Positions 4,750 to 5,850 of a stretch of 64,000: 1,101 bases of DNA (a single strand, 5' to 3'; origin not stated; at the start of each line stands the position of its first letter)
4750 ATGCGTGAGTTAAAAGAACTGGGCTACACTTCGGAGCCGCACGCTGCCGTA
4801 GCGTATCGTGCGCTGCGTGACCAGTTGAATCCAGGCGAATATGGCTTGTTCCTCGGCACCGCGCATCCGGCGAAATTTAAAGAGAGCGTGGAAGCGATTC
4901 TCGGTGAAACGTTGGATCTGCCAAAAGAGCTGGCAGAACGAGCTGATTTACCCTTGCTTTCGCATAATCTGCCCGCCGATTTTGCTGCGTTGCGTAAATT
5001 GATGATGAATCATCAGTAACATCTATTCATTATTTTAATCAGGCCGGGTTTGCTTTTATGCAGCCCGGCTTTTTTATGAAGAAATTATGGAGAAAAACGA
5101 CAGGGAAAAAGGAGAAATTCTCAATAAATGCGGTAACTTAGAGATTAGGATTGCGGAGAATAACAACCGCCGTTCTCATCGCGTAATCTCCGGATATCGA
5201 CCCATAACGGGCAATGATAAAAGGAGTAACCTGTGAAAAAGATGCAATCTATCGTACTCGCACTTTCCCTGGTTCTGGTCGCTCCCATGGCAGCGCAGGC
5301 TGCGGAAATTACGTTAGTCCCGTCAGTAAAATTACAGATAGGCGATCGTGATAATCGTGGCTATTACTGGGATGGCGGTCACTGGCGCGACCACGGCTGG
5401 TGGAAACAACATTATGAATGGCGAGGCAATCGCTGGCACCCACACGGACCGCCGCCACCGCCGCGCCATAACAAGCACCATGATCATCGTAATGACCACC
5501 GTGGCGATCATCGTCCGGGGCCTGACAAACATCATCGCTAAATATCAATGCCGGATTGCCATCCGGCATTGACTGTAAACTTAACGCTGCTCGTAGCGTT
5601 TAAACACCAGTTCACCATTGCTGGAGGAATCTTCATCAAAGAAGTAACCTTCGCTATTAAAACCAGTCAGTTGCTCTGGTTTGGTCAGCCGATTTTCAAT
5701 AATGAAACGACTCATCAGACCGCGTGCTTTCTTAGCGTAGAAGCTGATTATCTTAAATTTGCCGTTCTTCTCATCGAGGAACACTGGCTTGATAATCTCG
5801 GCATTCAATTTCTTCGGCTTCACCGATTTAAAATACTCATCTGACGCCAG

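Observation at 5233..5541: YaaX: secreted small protein with a His/Pro/Arg-rich low-complexity tail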

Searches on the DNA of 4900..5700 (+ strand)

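Call 3: search_dna_similar(query=window:5233-5541:+, collection=ecoli_genomes, mode=near, rows=spread, max_rows=30)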
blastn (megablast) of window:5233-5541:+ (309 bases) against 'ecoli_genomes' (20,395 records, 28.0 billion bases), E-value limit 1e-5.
Records with a match: 5424; places in all: 5426; records where one place covers at least 80% of the query: 2766.
Genomes with a match: 5424 of 5426; with a place that covers at least 80% of the query: 2766. Places per genome that has any: lowest 1, median 1, highest 2. On chromosomes: 5423 places; on plasmids: 3.
Best place of each record, by identity: >=99% 1836; 95-99% 2336; 90-95% 1252.
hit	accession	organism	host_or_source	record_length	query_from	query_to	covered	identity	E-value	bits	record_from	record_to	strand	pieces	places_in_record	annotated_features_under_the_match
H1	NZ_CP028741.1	Escherichia coli strain A34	Genetta maculata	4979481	1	309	100%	99.4%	1e-156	560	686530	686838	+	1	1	DUF2502 domain-containing protein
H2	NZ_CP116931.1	Escherichia coli strain MLI106K1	Homo sapiens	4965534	1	309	100%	94.8%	6e-130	472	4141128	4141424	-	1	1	DUF2502 domain-containing protein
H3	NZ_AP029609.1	Escherichia coli strain 2022H048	Homo sapiens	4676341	1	309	100%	94.8%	6e-130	472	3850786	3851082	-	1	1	DUF2502 domain-containing protein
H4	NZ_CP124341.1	Escherichia coli strain AVS0710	wastewater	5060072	1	309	100%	94.5%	3e-128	466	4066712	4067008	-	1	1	DUF2502 domain-containing protein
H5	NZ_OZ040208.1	Escherichia coli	-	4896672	1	309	100%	94.5%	3e-128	466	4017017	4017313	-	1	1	DUF2502 domain-containing protein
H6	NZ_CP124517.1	Escherichia coli strain AVS0343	environmental: river near WWTP effluent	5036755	1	309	100%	94.2%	1e-126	460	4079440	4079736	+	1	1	DUF2502 domain-containing protein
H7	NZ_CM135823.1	Escherichia coli strain FXCREC145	Homo sapiens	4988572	1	309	100%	94.2%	1e-126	460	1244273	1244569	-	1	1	DUF2502 domain-containing protein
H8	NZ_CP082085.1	Escherichia coli strain MS20653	Homo sapiens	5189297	1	309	100%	93.9%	6e-125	455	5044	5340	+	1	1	DUF2502 domain-containing protein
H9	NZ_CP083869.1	Escherichia coli strain NDM6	Homo sapiens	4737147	1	256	83%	96.9%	8e-119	435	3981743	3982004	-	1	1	yaaX: DUF2502 domain-containing protein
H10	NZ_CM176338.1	Escherichia coli strain CAVP776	Homo sapiens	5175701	1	256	83%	96.9%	8e-119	435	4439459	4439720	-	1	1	yaaX: DUF2502 domain-containing protein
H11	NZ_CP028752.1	Escherichia coli strain A23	Capybara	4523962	1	256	83%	96.2%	2e-115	424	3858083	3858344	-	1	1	yaaX: DUF2502 domain-containing protein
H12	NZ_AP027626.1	Escherichia coli strain PSJ-14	Homo sapiens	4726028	1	256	83%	96.2%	2e-115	424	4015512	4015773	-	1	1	yaaX: DUF2502 domain-containing protein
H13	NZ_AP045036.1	Escherichia coli strain TK3889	calf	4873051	1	256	83%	96.2%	2e-115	424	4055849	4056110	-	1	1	yaaX: DUF2502 domain-containing protein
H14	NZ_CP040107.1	Escherichia coli O157:H7 strain MB9-1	cattle feces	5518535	1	256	83%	95.8%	8e-114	418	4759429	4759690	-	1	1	yaaX: DUF2502 domain-containing protein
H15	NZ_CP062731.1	Escherichia coli O157:H7 strain Z1768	Bovine Faeces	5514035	1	256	83%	95.8%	8e-114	418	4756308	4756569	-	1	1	yaaX: DUF2502 domain-containing protein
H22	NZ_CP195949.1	Escherichia coli strain D7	Water sample from the Juan Diaz River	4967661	1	236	76%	99.2%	5e-116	425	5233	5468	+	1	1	yaaX: DUF2502 domain-containing protein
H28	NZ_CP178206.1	Escherichia coli strain K-12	Homo sapiens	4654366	1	236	76%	98.7%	2e-114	420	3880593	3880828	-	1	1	yaaX: DUF2502 domain-containing protein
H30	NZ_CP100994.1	Escherichia coli strain ET201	Hoplobatrachus rugulosus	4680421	1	232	75%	99.1%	8e-114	418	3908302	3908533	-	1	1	yaaX: DUF2502 domain-containing protein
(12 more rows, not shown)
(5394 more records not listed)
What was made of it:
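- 5233..5541 (+): yaaX coding sequence, 102 codons plus stop (DUF2502 protein). Annotated as yaaX / DUF2502 in 5,424 of 5,426 E. coli genomes (call 3).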

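Call 6: get_annotated_region(hit=H1, flank=600)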
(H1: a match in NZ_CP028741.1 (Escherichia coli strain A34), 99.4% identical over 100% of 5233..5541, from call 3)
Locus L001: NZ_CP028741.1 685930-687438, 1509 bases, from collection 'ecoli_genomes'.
description: Escherichia coli strain A34 chromosome, complete genome
organism: Escherichia coli strain A34 (NCBI taxid 562)
replicon: chromosome; assembly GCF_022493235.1
host: Genetta maculata; source: feces; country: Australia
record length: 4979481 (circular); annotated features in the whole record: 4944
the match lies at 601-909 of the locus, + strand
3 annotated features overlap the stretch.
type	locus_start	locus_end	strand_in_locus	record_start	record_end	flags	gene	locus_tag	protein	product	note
CDS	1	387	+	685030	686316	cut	thrC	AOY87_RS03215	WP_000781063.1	threonine synthase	-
CDS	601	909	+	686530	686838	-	-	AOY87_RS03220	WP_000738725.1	DUF2502 domain-containing protein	-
CDS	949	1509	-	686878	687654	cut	yaaA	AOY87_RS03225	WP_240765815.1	peroxide stress protein YaaA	-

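Call 7: get_annotated_region(hit=H2, flank=600)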
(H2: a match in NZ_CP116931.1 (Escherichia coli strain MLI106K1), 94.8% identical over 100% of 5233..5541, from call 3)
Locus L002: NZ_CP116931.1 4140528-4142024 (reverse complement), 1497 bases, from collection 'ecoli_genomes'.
description: Escherichia coli strain MLI106K1 chromosome, complete genome
organism: Escherichia coli strain MLI106K1 (NCBI taxid 562)
replicon: chromosome; assembly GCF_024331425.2
host: Homo sapiens; source: stool sample; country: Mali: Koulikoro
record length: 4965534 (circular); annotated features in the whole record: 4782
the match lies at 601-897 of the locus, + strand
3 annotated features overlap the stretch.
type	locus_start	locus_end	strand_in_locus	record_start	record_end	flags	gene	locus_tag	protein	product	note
CDS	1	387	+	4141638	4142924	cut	thrC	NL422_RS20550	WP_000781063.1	threonine synthase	-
CDS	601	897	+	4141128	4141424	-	-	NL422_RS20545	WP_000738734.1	DUF2502 domain-containing protein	-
CDS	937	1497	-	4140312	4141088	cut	yaaA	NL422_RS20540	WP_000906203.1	peroxide stress protein YaaA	-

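Call 8: get_annotated_region(hit=H9, flank=600)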
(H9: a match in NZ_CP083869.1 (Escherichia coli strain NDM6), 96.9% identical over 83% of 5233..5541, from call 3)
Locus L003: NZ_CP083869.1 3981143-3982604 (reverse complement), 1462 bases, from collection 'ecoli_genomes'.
description: Escherichia coli strain NDM6 chromosome, complete genome
organism: Escherichia coli strain NDM6 (NCBI taxid 562)
replicon: chromosome; assembly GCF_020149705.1
host: Homo sapiens; source: urine; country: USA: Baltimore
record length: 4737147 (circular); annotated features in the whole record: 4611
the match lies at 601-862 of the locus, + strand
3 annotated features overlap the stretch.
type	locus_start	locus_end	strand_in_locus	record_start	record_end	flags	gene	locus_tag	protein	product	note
CDS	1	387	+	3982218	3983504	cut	thrC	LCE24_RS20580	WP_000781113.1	threonine synthase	-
CDS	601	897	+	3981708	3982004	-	yaaX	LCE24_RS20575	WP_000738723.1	DUF2502 domain-containing protein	-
CDS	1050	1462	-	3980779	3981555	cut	yaaA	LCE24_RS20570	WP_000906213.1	peroxide stress protein YaaA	-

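Call 9: get_annotated_region(hit=H14, flank=600)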
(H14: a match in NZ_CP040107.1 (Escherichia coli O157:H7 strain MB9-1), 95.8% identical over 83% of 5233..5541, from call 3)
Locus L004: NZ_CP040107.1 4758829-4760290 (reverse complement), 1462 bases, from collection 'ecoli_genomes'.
description: Escherichia coli O157:H7 strain MB9-1 chromosome
organism: Escherichia coli O157:H7 strain MB9-1 (NCBI taxid 83334)
replicon: chromosome; assembly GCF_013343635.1
host: -; source: cattle feces; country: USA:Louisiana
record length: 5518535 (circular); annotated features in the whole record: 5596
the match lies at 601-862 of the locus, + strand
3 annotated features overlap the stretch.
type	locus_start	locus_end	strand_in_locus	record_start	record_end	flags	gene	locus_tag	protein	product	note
CDS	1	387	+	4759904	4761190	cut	thrC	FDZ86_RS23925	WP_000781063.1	threonine synthase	-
CDS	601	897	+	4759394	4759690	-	yaaX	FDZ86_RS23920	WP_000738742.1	DUF2502 domain-containing protein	-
CDS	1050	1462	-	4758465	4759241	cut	yaaA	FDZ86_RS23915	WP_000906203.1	peroxide stress protein YaaA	-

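Call 10: get_annotated_region(hit=H28, flank=600)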
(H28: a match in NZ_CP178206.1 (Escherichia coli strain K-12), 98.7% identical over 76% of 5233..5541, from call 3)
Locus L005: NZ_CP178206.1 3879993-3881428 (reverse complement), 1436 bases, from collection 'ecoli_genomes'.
description: Escherichia coli strain K-12 chromosome, complete genome
organism: Escherichia coli strain K-12 (NCBI taxid 562)
replicon: chromosome; assembly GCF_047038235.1
host: Homo sapiens; source: -; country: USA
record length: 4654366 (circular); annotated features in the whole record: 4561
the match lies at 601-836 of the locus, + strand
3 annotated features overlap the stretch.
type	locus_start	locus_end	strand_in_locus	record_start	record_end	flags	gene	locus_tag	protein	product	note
CDS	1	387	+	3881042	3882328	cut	thrC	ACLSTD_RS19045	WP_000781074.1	threonine synthase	-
CDS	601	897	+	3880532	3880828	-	yaaX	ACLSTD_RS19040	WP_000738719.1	DUF2502 domain-containing protein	-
CDS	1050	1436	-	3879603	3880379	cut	yaaA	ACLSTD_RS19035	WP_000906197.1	peroxide stress protein YaaA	-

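Call 11: get_annotated_region(hit=H30, flank=600)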
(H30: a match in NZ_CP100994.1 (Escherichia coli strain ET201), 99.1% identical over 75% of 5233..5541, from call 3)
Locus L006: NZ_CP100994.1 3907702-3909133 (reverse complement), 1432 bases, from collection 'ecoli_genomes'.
description: Escherichia coli strain ET201 chromosome, complete genome
organism: Escherichia coli strain ET201 (NCBI taxid 562)
replicon: chromosome; assembly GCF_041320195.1
host: Hoplobatrachus rugulosus; source: feces; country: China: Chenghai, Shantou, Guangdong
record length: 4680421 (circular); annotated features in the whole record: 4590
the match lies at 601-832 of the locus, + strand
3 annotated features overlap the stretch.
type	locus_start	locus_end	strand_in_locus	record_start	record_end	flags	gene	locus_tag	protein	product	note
CDS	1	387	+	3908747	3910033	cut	thrC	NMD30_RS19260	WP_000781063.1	threonine synthase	-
CDS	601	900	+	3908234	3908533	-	yaaX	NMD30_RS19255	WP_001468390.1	DUF2502 domain-containing protein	-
CDS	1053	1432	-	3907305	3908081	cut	yaaA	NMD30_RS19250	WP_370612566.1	peroxide stress protein YaaA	-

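Call 14: search_dna_similar(query=window:5445-5600:+, collection=ecoli_genomes, mode=near, rows=spread, max_rows=40)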
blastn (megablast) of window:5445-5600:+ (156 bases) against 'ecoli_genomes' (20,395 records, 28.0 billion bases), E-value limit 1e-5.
Records with a match: 1394; places in all: 1395; records where one place covers at least 80% of the query: 1394.
Genomes with a match: 1394 of 5426; with a place that covers at least 80% of the query: 1394. Places per genome that has any: lowest 1, median 1, highest 2. On chromosomes: 1395 places; on plasmids: 0.
Best place of each record, by identity: 95-99% 6; 90-95% 33; 80-90% 1355.
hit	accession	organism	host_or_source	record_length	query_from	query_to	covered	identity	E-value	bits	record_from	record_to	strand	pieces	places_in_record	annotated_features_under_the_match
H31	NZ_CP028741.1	Escherichia coli strain A34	Genetta maculata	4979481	1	156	100%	98.1%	3e-70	272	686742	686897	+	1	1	DUF2502 domain-containing protein | yaaA: peroxide stress protein YaaA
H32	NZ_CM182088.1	Escherichia coli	Homo sapiens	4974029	2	156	99%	90.3%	2e-46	193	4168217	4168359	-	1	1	DUF2502 domain-containing protein | yaaA: peroxide stress protein YaaA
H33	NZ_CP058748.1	Escherichia coli strain STLIN_13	Stanley WWTPs_13 WWTPs influent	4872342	1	156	100%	89.7%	3e-45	189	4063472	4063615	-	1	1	DUF2502 domain-containing protein | yaaA: peroxide stress protein YaaA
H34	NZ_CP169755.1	Escherichia coli strain AH50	poultry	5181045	1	156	100%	89.7%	3e-45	189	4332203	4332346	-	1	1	DUF2502 domain-containing protein | yaaA: peroxide stress protein YaaA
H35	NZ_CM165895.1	Escherichia coli strain N32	Homo sapiens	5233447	1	156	100%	89.7%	3e-45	189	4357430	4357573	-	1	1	DUF2502 domain-containing protein | yaaA: peroxide stress protein YaaA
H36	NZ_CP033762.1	Escherichia coli strain FDAARGOS_536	Homo sapiens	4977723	2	156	99%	89.7%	1e-44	187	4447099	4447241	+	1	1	DUF2502 domain-containing protein | yaaA: peroxide stress protein YaaA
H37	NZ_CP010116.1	Escherichia coli strain C1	cow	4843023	2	156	99%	89.7%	1e-44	187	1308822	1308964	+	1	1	DUF2502 domain-containing protein | yaaA: peroxide stress protein YaaA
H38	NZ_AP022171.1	Escherichia coli strain WP5-S18-ESBL-09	-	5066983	2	156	99%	89.7%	1e-44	187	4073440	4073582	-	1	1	DUF2502 domain-containing protein | yaaA: peroxide stress protein YaaA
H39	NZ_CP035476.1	Escherichia coli strain U12A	Homo sapiens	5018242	2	156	99%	89.7%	1e-44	187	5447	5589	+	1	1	DUF2502 domain-containing protein | yaaA: peroxide stress protein YaaA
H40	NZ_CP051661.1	Escherichia coli strain 1162T7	Homo sapiens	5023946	2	156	99%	89.7%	1e-44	187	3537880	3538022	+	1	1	DUF2502 domain-containing protein | yaaA: peroxide stress protein YaaA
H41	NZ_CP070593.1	Escherichia coli strain ESC53083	Homo sapiens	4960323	2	156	99%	89.7%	1e-44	187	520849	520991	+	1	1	DUF2502 domain-containing protein | yaaA: peroxide stress protein YaaA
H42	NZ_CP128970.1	Escherichia coli strain TUM1886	missing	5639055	2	156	99%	89.7%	1e-44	187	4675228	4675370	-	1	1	DUF2502 domain-containing protein | yaaA: peroxide stress protein YaaA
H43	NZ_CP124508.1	Escherichia coli strain AVS0068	environmental: river near WWTP effluent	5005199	2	156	99%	89.7%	1e-44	187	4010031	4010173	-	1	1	DUF2502 domain-containing protein | yaaA: peroxide stress protein YaaA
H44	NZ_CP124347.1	Escherichia coli strain AVS0283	wastewater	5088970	2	156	99%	89.7%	1e-44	187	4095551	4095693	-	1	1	DUF2502 domain-containing protein | yaaA: peroxide stress protein YaaA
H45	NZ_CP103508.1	Escherichia coli O25b:H4-ST131 strain 5506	Homo sapiens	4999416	2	156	99%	89.7%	1e-44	187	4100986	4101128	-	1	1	DUF2502 domain-containing protein | yaaA: peroxide stress protein YaaA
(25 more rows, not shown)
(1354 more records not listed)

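Call 38: search_dna_similar(query=window:5452-5541:+, collection=ecoli_genomes, mode=near, rows=best, max_rows=50)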
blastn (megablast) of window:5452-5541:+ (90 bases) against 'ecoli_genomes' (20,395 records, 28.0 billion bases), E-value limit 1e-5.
Records with a match: 1254; places in all: 1255; records where one place covers at least 80% of the query: 8.
Genomes with a match: 1254 of 5426; with a place that covers at least 80% of the query: 8. Places per genome that has any: lowest 1, median 1, highest 2. On chromosomes: 1255 places; on plasmids: 0.
Best place of each record, by identity: >=99% 4; 95-99% 1248; 80-90% 2.
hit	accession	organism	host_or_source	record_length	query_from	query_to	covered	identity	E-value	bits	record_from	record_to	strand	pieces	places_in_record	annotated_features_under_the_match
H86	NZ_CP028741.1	Escherichia coli strain A34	Genetta maculata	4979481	1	90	100%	100.0%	7e-39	167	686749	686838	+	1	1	DUF2502 domain-containing protein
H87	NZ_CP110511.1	Escherichia coli strain ws5-3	natural water sources close by farm or ...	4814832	1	90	100%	100.0%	7e-39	167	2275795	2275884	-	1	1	DUF2502 domain-containing protein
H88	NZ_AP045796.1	Escherichia coli strain 23CRST029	Homo sapiens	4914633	1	90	100%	100.0%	7e-39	167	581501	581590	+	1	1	DUF2502 domain-containing protein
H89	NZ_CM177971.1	Escherichia coli strain B25FEP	Gallus gallus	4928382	1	90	100%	100.0%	7e-39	167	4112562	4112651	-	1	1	DUF2502 domain-containing protein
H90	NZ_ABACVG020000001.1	Escherichia coli strain 2020CK-00188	Homo sapiens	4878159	4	90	97%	95.4%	2e-30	139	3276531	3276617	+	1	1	DUF2502 domain-containing protein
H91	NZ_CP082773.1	Escherichia coli O99:H6 strain CU42ET-1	Homo sapiens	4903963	1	90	100%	85.6%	7e-14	84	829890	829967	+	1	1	DUF2502 domain-containing protein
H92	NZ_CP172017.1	Escherichia coli strain EcN_Sk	Homo sapiens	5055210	1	90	100%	85.6%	7e-14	84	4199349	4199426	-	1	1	DUF2502 domain-containing protein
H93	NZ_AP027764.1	Escherichia coli strain 2017-02-2CC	Homo sapiens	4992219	16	90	83%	98.7%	7e-29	134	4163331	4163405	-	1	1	DUF2502 domain-containing protein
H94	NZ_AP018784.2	Escherichia coli strain SK1144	-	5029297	40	90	57%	96.1%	7e-14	84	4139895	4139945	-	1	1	DUF2502 domain-containing protein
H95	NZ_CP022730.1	Escherichia coli strain SA186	Homo sapiens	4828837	40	90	57%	96.1%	7e-14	84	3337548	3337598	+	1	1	DUF2502 domain-containing protein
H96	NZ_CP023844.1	Escherichia coli strain 4/1-1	Homo sapiens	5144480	40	90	57%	96.1%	7e-14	84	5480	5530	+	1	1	DUF2502 domain-containing protein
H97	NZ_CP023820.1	Escherichia coli strain 7/2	Homo sapiens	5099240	40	90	57%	96.1%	7e-14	84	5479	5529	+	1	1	DUF2502 domain-containing protein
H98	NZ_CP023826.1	Escherichia coli strain 4/4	Homo sapiens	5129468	40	90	57%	96.1%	7e-14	84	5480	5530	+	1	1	DUF2502 domain-containing protein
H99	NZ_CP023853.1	Escherichia coli strain 2/0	Homo sapiens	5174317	40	90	57%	96.1%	7e-14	84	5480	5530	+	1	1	DUF2502 domain-containing protein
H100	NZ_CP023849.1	Escherichia coli strain 4/0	Homo sapiens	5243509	40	90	57%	96.1%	7e-14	84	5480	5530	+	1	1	DUF2502 domain-containing protein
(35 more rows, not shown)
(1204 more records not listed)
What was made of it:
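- Both haplotypes are common: about 23-26% against about 75% of complete genomes (calls 14, 38).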

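Call 52: search_rna_families(source=window, start=4900, end=5700, threshold=evalue, max_evalue=1)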
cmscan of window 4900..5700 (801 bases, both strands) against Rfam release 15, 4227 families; matches with E-value up to 1: 1.
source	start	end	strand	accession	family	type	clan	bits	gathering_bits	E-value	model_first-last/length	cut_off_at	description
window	4995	5084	+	RF01607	ceN100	Gene; snRNA; snoRNA; HACA-box;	-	20.5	80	0.29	1-132/132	no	C. elegans snoRNA ceN100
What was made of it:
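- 5079..5232 (+): Conserved upstream region: putative regulated promoter and 5' leader of yaaX (function inferred). No Rfam family (call 52).
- Tried and rejected: Rfam on 4900-5700: only a chance-level snoRNA hit, E = 0.29 (call 52).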
